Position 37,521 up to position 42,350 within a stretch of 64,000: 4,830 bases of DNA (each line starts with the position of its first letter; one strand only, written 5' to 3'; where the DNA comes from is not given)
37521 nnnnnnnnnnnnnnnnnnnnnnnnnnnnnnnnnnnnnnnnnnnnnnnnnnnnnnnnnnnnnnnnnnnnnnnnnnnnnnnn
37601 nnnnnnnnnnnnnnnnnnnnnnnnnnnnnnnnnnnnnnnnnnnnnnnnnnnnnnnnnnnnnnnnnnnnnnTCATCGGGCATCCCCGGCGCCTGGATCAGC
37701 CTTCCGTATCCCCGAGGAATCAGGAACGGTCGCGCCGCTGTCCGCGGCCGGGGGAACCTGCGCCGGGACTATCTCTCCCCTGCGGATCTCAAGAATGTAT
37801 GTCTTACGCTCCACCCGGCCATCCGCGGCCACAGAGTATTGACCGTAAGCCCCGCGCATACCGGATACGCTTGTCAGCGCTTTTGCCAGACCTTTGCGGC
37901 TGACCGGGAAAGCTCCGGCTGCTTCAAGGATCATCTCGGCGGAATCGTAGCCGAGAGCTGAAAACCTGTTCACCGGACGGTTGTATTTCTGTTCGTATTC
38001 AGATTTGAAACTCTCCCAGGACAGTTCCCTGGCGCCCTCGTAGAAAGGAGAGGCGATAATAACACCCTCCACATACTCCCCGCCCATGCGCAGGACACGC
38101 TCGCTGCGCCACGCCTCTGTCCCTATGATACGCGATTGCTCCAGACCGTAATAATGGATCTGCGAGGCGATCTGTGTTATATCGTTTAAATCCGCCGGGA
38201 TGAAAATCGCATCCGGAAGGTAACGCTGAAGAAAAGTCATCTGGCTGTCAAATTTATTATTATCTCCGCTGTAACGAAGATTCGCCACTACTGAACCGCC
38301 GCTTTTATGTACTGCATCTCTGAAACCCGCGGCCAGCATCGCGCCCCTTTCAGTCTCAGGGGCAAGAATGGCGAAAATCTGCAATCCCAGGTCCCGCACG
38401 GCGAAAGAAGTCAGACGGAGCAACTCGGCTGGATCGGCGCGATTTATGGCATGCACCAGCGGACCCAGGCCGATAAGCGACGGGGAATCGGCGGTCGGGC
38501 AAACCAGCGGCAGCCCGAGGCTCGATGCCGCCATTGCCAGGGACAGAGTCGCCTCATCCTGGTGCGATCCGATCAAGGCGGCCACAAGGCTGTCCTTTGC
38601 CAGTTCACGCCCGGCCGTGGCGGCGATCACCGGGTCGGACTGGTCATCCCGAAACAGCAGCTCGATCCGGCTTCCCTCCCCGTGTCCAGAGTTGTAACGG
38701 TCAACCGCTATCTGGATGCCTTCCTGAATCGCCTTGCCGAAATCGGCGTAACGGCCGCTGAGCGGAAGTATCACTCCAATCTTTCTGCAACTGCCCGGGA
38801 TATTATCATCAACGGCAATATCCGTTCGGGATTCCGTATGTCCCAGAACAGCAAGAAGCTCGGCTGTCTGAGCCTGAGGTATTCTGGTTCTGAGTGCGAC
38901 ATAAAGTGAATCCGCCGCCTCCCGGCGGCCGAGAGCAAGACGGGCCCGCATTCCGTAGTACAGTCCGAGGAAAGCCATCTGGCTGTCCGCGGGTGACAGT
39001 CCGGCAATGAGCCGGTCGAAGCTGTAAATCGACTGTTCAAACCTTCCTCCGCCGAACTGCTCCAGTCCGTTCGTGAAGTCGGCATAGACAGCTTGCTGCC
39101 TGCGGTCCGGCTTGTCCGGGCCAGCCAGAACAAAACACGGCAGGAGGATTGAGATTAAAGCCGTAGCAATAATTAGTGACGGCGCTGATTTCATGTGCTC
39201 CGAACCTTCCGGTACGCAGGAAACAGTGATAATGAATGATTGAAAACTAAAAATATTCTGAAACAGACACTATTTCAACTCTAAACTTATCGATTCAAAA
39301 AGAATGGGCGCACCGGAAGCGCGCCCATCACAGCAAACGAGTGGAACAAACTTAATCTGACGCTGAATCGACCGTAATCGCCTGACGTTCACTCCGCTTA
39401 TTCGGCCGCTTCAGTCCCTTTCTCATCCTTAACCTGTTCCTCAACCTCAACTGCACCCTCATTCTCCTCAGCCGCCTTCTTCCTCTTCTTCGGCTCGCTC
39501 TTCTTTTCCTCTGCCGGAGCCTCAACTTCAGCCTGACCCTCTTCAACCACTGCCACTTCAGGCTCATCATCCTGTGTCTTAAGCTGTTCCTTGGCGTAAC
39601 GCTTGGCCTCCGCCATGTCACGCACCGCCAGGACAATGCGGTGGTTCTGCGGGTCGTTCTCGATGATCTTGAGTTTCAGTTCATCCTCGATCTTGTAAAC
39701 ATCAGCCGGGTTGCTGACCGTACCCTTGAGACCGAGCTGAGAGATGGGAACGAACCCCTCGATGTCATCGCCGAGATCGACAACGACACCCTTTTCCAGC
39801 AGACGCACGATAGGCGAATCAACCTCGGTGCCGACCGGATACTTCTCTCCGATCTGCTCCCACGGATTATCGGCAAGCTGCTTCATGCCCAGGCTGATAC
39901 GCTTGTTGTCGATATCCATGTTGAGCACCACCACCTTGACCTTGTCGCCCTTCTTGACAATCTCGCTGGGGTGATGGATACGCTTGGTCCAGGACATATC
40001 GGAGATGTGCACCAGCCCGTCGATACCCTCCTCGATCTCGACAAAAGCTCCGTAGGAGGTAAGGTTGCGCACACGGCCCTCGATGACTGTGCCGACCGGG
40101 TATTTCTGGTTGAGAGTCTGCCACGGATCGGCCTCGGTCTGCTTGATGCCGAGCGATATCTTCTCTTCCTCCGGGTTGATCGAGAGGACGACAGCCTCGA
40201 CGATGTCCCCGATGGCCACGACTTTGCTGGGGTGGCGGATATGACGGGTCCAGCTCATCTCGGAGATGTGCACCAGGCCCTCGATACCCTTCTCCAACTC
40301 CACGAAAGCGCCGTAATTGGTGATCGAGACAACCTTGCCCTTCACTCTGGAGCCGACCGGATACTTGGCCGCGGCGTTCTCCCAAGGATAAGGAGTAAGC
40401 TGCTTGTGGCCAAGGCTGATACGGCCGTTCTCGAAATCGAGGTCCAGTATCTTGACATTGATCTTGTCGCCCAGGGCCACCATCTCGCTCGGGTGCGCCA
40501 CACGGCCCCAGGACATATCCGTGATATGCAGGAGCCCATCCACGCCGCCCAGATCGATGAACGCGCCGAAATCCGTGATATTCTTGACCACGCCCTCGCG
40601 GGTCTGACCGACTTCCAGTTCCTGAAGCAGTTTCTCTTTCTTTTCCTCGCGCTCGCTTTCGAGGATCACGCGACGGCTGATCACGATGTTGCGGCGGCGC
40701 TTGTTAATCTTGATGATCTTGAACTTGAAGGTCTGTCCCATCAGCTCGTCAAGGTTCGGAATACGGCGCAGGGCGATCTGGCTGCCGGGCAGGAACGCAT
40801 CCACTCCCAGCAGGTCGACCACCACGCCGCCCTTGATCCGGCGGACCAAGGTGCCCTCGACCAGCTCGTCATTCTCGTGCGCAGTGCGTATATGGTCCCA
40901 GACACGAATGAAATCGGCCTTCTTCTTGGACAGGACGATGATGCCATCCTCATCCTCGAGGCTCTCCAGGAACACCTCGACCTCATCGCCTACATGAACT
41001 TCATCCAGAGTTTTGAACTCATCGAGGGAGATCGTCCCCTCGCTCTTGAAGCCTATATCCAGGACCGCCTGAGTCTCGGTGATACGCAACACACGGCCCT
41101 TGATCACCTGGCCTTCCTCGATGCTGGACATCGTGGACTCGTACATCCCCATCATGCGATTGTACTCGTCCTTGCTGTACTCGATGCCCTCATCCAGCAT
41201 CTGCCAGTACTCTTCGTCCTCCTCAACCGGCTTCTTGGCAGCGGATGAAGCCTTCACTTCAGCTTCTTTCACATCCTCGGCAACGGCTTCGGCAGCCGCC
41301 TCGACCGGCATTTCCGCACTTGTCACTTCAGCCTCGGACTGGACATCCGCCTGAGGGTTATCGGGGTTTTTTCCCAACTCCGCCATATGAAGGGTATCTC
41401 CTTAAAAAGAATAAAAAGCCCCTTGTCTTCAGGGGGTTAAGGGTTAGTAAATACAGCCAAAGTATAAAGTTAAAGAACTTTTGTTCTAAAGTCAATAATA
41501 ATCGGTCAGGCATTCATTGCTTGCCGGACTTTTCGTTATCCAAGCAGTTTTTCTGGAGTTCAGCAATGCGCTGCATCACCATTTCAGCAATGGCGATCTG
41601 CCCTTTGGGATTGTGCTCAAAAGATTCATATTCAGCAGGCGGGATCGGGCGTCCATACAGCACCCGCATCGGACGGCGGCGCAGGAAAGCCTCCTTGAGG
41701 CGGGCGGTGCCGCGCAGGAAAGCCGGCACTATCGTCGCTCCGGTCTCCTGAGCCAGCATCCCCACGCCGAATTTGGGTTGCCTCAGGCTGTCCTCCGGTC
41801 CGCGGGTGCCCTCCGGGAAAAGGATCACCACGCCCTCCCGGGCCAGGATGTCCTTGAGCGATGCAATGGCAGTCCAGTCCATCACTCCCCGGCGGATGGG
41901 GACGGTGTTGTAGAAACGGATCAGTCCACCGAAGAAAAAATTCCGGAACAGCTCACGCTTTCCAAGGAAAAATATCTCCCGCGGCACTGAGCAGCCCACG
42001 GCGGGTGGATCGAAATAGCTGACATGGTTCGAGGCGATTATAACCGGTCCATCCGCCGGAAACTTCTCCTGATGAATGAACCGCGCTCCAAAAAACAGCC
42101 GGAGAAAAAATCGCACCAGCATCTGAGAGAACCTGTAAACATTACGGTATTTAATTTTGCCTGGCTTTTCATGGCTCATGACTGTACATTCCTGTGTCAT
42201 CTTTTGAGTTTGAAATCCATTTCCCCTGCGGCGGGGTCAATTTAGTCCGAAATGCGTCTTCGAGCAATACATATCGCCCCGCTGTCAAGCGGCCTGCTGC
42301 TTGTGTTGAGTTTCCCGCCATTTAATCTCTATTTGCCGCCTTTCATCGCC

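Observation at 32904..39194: Extracytoplasmic glycosylation module (GT2 polyprenyl-P glycosyltransferase, YfhO-like GT-C, SAM methyltransferase, secreted PBP-fold protein) transcribed behind rpsA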

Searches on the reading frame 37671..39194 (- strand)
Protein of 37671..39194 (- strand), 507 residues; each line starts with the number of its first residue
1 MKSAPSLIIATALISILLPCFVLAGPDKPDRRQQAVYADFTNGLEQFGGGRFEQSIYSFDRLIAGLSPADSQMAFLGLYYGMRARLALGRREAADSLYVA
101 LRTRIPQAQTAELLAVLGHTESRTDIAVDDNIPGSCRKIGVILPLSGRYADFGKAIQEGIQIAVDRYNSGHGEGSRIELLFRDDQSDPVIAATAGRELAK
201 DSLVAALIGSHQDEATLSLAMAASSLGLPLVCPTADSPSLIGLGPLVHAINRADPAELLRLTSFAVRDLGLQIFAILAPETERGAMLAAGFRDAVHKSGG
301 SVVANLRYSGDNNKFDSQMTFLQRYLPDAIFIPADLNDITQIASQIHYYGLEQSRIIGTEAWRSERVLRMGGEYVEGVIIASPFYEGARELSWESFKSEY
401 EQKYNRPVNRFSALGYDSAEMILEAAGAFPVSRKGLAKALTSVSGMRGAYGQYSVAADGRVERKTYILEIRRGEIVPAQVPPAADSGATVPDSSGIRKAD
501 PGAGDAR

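Call 3: search_protein_families(library=pfam, proteins=[window:37671-39194:-], max_evalue=0.01)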
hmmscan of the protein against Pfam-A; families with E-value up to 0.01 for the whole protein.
window:37671-39194:- (507 aa): 3 families
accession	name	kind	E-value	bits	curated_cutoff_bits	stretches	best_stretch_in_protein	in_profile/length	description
PF13458.12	Peripla_BP_6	-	1.3e-47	163.6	31.7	1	138-472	3-341/343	Periplasmic binding protein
PF01094.35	ANF_receptor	-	1.2e-10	41.5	25.4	1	157-429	3-293/353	Receptor family ligand binding region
PF13433.12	Peripla_BP_5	-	3.4e-08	33.4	27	1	138-211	2-76/363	Periplasmic binding protein domain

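Call 4: search_protein_families(library=ncbifam, proteins=[window:37671-39194:-], max_evalue=0.01)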
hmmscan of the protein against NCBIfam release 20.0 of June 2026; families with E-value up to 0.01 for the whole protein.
window:37671-39194:- (507 aa): 3 families
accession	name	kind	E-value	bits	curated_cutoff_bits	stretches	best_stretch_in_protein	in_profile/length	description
NF011933.0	PRK15404.1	subfamily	1.1e-08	34.5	477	1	138-384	28-274/370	high-affinity branched-chain amino acid ABC transporter substrate-binding protein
TIGR03407.1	urea_ABC_UrtA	exception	0.0012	17.8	492.75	1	138-211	2-76/361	urea ABC transporter substrate-binding protein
TIGR03669.1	urea_ABC_arch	equivalog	0.0088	15.1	494.8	0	138-208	2-73/375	urea ABC transporter substrate-binding protein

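Call 10: search_solved_structures(query=window:37671-39194:-, max_evalue=0.001)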
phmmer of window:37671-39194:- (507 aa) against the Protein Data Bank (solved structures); distinct sequences matched with E-value up to 0.001: 23.
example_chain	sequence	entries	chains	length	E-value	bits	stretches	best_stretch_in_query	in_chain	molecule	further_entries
3hut_A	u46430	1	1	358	7.5e-30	107.4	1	139-454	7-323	putative branched-chain amino acid ABC transporter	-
3td9_A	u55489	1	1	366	4.3e-29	104.9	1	138-474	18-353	Branched chain amino acid ABC transporter, periplasmic amino acid-binding protein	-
4gnr_A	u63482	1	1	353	3.6e-26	95.2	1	137-480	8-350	ABC transporter substrate-binding protein-branched chain amino acid transport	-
4mlc_A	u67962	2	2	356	4.4e-15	58.7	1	146-454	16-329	Extracellular ligand-binding receptor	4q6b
4evq_A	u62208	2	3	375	2.1e-14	56.4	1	136-479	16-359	Putative ABC transporter subunit, substrate-binding component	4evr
4n0q_A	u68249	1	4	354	5.2e-14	55.2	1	139-460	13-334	Leu/Ile/Val-binding protein homolog 3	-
4ey3_A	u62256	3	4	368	2.8e-13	52.7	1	137-448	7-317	Twin-arginine translocation pathway signal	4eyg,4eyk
7ylt_B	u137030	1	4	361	7.9e-11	44.7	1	138-428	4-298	Putative ABC transporter, substrate-binding protein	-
3i09_A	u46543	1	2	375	3.4e-10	42.6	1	137-472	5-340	Periplasmic branched-chain amino acid-binding protein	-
4nqr_A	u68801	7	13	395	8e-10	41.3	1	136-434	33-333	Amino acid/amide ABC transporter substrate-binding protein, HAAT family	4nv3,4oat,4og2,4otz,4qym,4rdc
4obb_A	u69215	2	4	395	1.5e-09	40.5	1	136-434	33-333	Amino acid/amide ABC transporter substrate-binding protein, HAAT family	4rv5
1z15_A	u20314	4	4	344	5.3e-08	35.3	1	138-383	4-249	Leu/Ile/Val-binding protein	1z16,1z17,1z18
2liv_A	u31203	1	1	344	1e-07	34.4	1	138-383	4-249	LEUCINE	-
4n03_A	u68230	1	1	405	6.4e-06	28.5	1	135-469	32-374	ABC-type branched-chain amino acid transport systems periplasmic component-like protein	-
4dqd_A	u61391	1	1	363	8.2e-06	28.1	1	138-395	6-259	Extracellular ligand-binding receptor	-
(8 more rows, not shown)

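Call 29: find_homologous_proteins(query=window:37671-39194:-, max_evalue=1e-10)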
Query window:37671-39194:- (507 aa): 30 proteins with E <= 1e-10 among 8000 candidates.
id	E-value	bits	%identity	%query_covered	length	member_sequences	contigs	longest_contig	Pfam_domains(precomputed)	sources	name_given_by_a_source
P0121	0.0e+0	1101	99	100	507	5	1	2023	PF01094.35,PF13433.13,PF13458.13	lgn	-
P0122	9.8e-269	910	82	100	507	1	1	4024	PF01094.35,PF13458.13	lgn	-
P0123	1.5e-197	675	63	96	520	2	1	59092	PF01094.35,PF13433.13,PF13458.13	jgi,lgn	-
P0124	3.6e-157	542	56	88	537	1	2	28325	PF01094.35,PF13458.13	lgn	-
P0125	5.2e-150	519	53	90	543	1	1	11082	PF01094.35,PF13458.13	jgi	jgi:branched-chain amino acid transport system substrate-binding protein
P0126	3.2e-136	473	47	92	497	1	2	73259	PF01094.35,PF13458.13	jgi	-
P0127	9.2e-135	468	48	94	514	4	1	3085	PF01094.35,PF13458.13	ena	-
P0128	3.0e-133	463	48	90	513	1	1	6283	PF01094.35,PF13458.13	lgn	-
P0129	5.5e-133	462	48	88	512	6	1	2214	PF01094.35,PF13458.13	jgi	jgi:branched-chain amino acid transport system substrate-binding protein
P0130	2.7e-132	460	48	92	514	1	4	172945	PF01094.35,PF13458.13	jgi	-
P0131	2.9e-132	460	49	87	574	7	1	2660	PF01094.35,PF13458.13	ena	-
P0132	1.8e-130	454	48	87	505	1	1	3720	PF01094.35,PF13458.13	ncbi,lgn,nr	ncbi:MAG: ABC transporter substrate-binding protein [Candidatus Glassbacteria bacterium]|nr:ABC tran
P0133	1.7e-128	448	45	94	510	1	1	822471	PF01094.35,PF13458.13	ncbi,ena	-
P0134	2.9e-128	447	45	92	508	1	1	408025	PF01094.35,PF13458.13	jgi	jgi:branched-chain amino acid transport system substrate-binding protein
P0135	4.6e-128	446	49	90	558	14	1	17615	PF01094.35,PF13458.13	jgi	jgi:branched-chain amino acid transport system substrate-binding protein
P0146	1.2e-28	118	26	77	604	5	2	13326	PF14559.13,PF13525.13,PF01094.35,PF13433.13,PF12895.14,PF13424.13,PF13458.13,PF07719.24,PF04348.20,PF13174.13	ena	-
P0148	2.0e-26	111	28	69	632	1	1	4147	PF01094.35,PF13458.13,PF04348.20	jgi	jgi:branched-chain amino acid transport system substrate-binding protein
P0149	1.7e-20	91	25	66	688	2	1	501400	PF14559.13,PF01094.35,PF13433.13,PF13424.13,PF13432.13,PF13458.13,PF07719.24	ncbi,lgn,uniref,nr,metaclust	ncbi:ABC transporter substrate-binding protein [Dethiosulfatarculus sandiegensis]|uniref:Leucine-bin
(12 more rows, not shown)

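Call 31: search_solved_structures(query=A2, max_evalue=1)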
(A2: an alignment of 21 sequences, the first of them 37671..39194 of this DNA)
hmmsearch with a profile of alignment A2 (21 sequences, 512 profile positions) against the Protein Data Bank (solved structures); distinct sequences matched with E-value up to 1: 44.
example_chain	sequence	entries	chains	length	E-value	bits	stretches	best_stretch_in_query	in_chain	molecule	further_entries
3td9_A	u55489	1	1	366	1.7e-44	155.3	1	136-482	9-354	Branched chain amino acid ABC transporter, periplasmic amino acid-binding protein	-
4gnr_A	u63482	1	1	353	7.8e-30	106.9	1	141-488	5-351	ABC transporter substrate-binding protein-branched chain amino acid transport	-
3hut_A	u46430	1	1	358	1.3e-29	106.1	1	146-466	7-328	putative branched-chain amino acid ABC transporter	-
4n0q_A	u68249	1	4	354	1.2e-24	89.7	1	141-483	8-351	Leu/Ile/Val-binding protein homolog 3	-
4mlc_A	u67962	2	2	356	1.1e-21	79.9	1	157-467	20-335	Extracellular ligand-binding receptor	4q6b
4nqr_A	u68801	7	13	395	1.5e-19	72.9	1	130-446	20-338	Amino acid/amide ABC transporter substrate-binding protein, HAAT family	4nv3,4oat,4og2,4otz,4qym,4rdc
4obb_A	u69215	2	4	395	1.9e-19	72.6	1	130-446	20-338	Amino acid/amide ABC transporter substrate-binding protein, HAAT family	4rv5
7ylt_B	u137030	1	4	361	2.5e-17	65.6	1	145-481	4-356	Putative ABC transporter, substrate-binding protein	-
4evq_A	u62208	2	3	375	1.7e-15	59.6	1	140-338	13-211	Putative ABC transporter subunit, substrate-binding component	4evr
2liv_A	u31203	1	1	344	1.1e-12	50.4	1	145-390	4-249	LEUCINE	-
1z15_A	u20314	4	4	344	1.2e-12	50.2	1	145-390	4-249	Leu/Ile/Val-binding protein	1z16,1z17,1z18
4q6w_A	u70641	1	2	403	5e-12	48.1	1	140-337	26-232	Putative leu/ile/val-binding protein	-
4mpt_A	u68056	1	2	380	5.1e-12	48.1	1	141-337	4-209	Putative leu/ile/val-binding protein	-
1usg_A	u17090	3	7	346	3.7e-11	45.3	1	145-390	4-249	LEUCINE-SPECIFIC BINDING PROTEIN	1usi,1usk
2lbp_A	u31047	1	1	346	5.1e-11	44.8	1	145-390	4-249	LEUCINE-BINDING PROTEIN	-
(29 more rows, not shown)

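Call 57: predict_structure(alignment_id=A2)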
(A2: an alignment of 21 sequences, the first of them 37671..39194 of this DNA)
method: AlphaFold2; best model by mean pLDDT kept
length: 507 residues; sequences in the alignment: 21
mean_pLDDT: 76.9   pTM: 0.68
mean pLDDT of the five models: 76.9, 67.4, 64.9, 64.0, 60.9
residues with pLDDT >= 90: 97; 70-90: 281; 50-70: 68; < 50: 61
segments of 3 or more residues with pLDDT < 50: 1-7, 17-29, 121-132, 365-367, 483-507
pLDDT, mean of each block of 10 residues (from residue 1): 47 50 42 70 73 88 79 79 85 88 75 70 40 77 89 92 94 90 87 87 87 77 80 74 72 77 89 89 81 87 85 74 87 74 80 81 52 70 84 92 89 93 91 87 87 82 87 81 46 38 34
secondary structure, 60 per line:
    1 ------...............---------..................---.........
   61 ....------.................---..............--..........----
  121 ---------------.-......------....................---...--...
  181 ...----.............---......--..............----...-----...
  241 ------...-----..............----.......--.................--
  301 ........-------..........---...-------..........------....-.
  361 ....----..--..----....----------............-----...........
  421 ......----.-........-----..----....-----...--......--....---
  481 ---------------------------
elements in order: H7-21 H31-48 H52-64 H71-87 H91-104 H107-116 E138-143 H150-169 E178-183 H188-200 E204-209 H212-225 E230-232 E247-249 H255-268 E273-279 H282-298 E301-308 H316-325 E329-331 H339-348 E355-358 H360-364 E379-382 H393-404 H410-426 H433-440 E452-455 E461-463 E466-471 E474-477

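Call 60: fold_search(model_id=the predicted structure, library=pdb)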
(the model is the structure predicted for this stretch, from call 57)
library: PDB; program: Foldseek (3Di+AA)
matches with E <= 10: 1907; with E <= 0.001: 1112
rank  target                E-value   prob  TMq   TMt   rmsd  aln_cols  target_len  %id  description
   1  3hut                  1.8e-23  1.00  0.63  0.90   2.5       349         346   26  Crystal structure of a putative branched-chain amino acid ABC transporter from Rhodospirillum rubrum (released 2009-06-30)
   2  3td9                  5.9e-22  1.00  0.52  0.71   5.1       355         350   25  Crystal structure of a Leucine binding protein LivK (TM1135) from Thermotoga maritima MSB8 at 1.90 A resolution (released 2011-09-07)
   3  4gnr                  3.2e-21  1.00  0.53  0.73   4.7       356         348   24  1.0 Angstrom resolution crystal structure of the branched-chain amino acid transporter substrate binding protein LivJ fr (released 2012-09-05)
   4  4evq_A                3.1e-20  1.00  0.53  0.71   5.0       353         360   20  Crystal structure of ABC transporter from R. palustris - solute binding protein (RPA0668) in complex with 4-hydroxyben (released 2012-05-23)
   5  4nv3_A                2.7e-19  1.00  0.50  0.66   5.7       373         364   19  The crystal structure of a solute-binding protein (N280D mutant) from Anabaena variabilis ATCC 29413 in complex with v (released 2013-12-11)
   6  7ylt_A                3.2e-19  1.00  0.58  0.80   3.8       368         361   21  Structure of a bacteria protein (released 2023-06-14)
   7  4obb_A                6.8e-19  1.00  0.50  0.65   5.8       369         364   19  The crystal structure of a solute-binding protein from Anabaena variabilis ATCC 29413 in complex with (3S)-3-methyl-2- (released 2014-03-19)
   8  4ey3                  7.1e-19  1.00  0.50  0.66   6.1       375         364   20  Crystal structure of solute binding protein of ABC transporter in complex with p-hydroxybenzoic acid (released 2012-05-30)
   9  4evq_B                9.6e-19  1.00  0.51  0.66   5.6       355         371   20  Crystal structure of ABC transporter from R. palustris - solute binding protein (RPA0668) in complex with 4-hydroxyben (released 2012-05-23)
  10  4q6b                  1.6e-18  1.00  0.56  0.81   3.7       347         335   20  Crystal Structure of ABC Transporter Substrate-Binding Protein fromDesulfitobacterium hafniense complex with Leu (released 2014-07-02)
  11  4eyg_A                2.5e-18  1.00  0.50  0.67   5.9       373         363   20  Crystal structure of solute binding protein of ABC transporter from Rhodopseudomonas palustris BisB5 in complex with v (released 2012-05-30)
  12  4n0q_B                3.6e-18  1.00  0.51  0.70   5.2       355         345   22  Crystal Structure of an ABC transporter, substrate-binding protein from Brucella melitensis 16M in complex with L-Leuc (released 2013-11-06)
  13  7ylt_B                3.8e-18  1.00  0.57  0.78   4.0       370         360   20  Structure of a bacteria protein (released 2023-06-14)
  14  4eyg_B                4.6e-18  1.00  0.50  0.66   6.1       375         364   20  Crystal structure of solute binding protein of ABC transporter from Rhodopseudomonas palustris BisB5 in complex with v (released 2012-05-30)
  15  7ylt_D                5.1e-18  1.00  0.57  0.78   4.0       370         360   20  Structure of a bacteria protein (released 2023-06-14)
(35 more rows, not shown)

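Call 83: find_encoding_contigs(protein=P0149, flank=6000, max_places=1)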
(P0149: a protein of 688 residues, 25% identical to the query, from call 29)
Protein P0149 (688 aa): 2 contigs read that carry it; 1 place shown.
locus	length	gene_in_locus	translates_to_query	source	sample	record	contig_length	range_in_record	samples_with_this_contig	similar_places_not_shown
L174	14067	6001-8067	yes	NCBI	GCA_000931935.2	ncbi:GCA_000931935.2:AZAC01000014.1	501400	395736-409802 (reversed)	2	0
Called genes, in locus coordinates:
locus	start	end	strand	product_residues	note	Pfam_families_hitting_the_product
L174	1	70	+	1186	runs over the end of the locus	PF02463:SMC_N, PF13175:AAA_15, PF13304:AAA_21 (weak), PF13476:AAA_23, PF06470:SMC_hinge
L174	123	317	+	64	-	-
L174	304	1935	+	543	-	PF02881:SRP54_N, PF13191:AAA_16 (weak), PF13604:AAA_30 (weak), PF00448:SRP54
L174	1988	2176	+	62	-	-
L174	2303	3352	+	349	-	PF03444:WHD_HrcA (weak), PF01628:HrcA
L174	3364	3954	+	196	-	PF01025:GrpE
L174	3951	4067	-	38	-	-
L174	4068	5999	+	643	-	PF00012:HSP70, PF06723:MreB_Mbl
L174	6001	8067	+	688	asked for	PF07719:TPR_2 (faint), PF13424:TPR_12 (weak), PF13432:TPR_16 (weak), PF14559:TPR_19 (faint), PF13433:Peripla_BP_5, PF13458:Peripla_BP_6, PF01094:ANF_receptor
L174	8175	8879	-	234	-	PF00733:Asn_synthase (weak), PF06508:QueC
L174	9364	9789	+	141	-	PF01475:FUR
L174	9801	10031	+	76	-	-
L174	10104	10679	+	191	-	PF00210:Ferritin, PF02915:Rubrerythrin, PF23458:DUF7130 (weak), PF21349:RUBY_RBDX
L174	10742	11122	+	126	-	PF06397:Desulfoferrod_N, PF01880:Desulfoferrodox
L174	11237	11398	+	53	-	PF00301:Rubredoxin, PF21349:RUBY_RBDX (faint)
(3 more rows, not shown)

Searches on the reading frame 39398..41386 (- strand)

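Call 3: search_protein_families(library=pfam, proteins=[window:39398-41386:-], max_evalue=0.01)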
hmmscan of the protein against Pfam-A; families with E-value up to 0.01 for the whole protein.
window:39398-41386:- (662 aa): 5 families
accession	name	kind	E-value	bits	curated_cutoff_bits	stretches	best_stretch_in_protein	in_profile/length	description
PF00575.29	S1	-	1.1e-94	311.3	22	6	342-415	2-74/74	S1 RNA binding domain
PF23459.1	S1_RRP5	-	1e-27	96.9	27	2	432-492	4-63/72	RRP5 S1 domain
PF13509.12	S1_2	-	1.5e-13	51.1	21.8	1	92-140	2-48/61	S1 domain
PF21710.3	Spt6_S1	-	2.2e-12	47.5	27.5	1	351-414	23-86/91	Spt6, S1/OB domain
PF17092.11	PCB_OB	-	2.3e-08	35.2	27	0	343-396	30-93/111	Penicillin-binding protein OB-like domain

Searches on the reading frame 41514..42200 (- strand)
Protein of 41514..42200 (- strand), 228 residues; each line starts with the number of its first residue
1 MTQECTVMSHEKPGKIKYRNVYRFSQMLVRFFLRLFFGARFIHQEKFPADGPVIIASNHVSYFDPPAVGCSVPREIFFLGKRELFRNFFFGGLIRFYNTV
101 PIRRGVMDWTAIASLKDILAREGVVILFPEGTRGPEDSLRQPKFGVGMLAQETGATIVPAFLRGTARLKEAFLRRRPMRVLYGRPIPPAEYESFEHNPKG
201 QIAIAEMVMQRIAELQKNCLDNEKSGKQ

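Call 3: search_protein_families(library=pfam, proteins=[window:41514-42200:-], max_evalue=0.01)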
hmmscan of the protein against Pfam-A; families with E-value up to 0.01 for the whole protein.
window:41514-42200:- (228 aa): 1 family
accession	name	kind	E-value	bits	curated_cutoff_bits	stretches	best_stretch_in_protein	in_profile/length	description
PF01553.26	Acyltransferase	-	8e-25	87.6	23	1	42-161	5-130/132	Acyltransferase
